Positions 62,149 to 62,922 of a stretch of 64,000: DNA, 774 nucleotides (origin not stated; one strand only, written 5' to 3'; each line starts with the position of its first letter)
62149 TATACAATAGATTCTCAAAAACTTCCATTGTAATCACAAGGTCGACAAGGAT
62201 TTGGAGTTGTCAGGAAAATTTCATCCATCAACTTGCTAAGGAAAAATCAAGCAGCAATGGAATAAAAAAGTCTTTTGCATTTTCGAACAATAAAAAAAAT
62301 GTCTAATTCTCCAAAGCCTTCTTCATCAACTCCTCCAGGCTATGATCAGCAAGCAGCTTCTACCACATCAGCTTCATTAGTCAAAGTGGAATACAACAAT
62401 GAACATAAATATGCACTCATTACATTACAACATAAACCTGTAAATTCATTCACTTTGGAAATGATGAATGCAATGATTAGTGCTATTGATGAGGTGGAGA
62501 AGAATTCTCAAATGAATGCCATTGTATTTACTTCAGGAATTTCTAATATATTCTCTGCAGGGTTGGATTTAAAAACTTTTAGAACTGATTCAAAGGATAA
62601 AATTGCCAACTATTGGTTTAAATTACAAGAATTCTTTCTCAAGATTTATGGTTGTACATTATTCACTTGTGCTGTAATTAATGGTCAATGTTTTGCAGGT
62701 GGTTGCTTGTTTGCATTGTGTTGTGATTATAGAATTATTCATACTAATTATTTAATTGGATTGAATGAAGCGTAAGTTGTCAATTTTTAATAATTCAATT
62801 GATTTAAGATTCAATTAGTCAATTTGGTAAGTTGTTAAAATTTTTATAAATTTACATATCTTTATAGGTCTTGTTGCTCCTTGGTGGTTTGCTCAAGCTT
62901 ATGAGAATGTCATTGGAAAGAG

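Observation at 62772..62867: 8-nt micro-exon in a peroxisomal enoyl-CoA isomerase, flanked by two near-identical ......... donors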

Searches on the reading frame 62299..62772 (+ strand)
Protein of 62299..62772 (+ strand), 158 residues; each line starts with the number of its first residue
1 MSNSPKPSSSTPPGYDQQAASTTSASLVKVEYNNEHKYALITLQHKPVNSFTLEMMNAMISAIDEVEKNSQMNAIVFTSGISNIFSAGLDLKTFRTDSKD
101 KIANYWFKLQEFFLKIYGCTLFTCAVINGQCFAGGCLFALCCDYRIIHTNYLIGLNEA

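Call 56: list_cluster_members(proteins=[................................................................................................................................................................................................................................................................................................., window:62299-62772:+, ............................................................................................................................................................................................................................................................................, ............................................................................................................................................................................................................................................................, window:62933-63253:+, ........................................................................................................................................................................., P0003, P0241])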
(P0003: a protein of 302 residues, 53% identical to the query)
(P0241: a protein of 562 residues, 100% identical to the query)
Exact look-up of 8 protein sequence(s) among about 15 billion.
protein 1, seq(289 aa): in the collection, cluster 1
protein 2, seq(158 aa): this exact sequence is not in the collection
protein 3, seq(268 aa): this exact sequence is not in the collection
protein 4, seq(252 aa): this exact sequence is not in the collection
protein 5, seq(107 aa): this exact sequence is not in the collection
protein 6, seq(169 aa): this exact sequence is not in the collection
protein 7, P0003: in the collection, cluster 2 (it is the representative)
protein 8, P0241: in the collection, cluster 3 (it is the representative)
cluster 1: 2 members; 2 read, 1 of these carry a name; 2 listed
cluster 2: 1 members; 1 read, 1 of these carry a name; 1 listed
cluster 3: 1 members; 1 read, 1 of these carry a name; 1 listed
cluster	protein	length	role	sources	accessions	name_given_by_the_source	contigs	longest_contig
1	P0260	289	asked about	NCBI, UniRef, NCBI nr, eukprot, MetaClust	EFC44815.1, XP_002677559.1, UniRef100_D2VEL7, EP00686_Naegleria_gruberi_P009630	hypothetical protein NAEGRDRAFT_33361 [Naegleria gruberi] | Enoyl-CoA delta isomerase 1, mitochondrial n=1 Tax=Naegleria gruberi TaxID=5762 ... | uncharacterized protein NAEGRDRAFT_33361 [Naegleria gruberi]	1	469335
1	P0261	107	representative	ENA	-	-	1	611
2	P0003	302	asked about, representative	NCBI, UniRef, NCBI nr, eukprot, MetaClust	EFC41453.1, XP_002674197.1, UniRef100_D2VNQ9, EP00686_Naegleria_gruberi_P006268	enoyl-CoA hydratase family member [Naegleria gruberi] | Enoyl-CoA delta isomerase 1, mitochondrial n=1 Tax=Naegleria gruberi TaxID=5762 ... | XP_002674197.1 enoyl-CoA hydratase family member [Naegleria gruberi strain NEG-M]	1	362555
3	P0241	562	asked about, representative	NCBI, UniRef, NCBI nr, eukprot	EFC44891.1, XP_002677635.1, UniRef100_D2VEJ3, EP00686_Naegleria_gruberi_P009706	predicted protein [Naegleria gruberi] | Predicted protein n=1 Tax=Naegleria gruberi TaxID=5762 RepID=D2VEJ3_NAEGR | uncharacterized protein NAEGRDRAFT_67298 [Naegleria gruberi]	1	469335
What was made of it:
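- On Coding micro-exon flanked by spliceosomal GT-AG introns: The product's cluster holds only the NCBI model and one genomic ENA fragment (call 56).
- Closest known: Public gene model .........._33361. Same: The 289-aa product is identical from the first residue to the last (exact look-up, call 56).
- Call 56: the exact 289-aa product is EFC44815.1 / XP_002677559.1 / UniRef100_D2VEL7. No protein cluster from transcriptome assemblies contains the product; its cluster has only the NCBI entry and one ENA genomic fragment (call 56).
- Tried and rejected: The exact look-up in call 56 showed the product is XP_002677559.1.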

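Call 58: find_encoding_contigs(protein=P0261, flank=3000, max_places=5)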
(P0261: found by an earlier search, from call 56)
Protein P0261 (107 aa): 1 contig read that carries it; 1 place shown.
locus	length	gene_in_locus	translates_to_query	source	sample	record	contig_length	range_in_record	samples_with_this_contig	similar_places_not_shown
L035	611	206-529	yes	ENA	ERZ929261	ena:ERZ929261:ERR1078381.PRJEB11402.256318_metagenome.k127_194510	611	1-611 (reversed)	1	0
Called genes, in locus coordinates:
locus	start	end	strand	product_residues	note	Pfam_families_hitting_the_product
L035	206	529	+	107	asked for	PF00378:ECH_1 (weak)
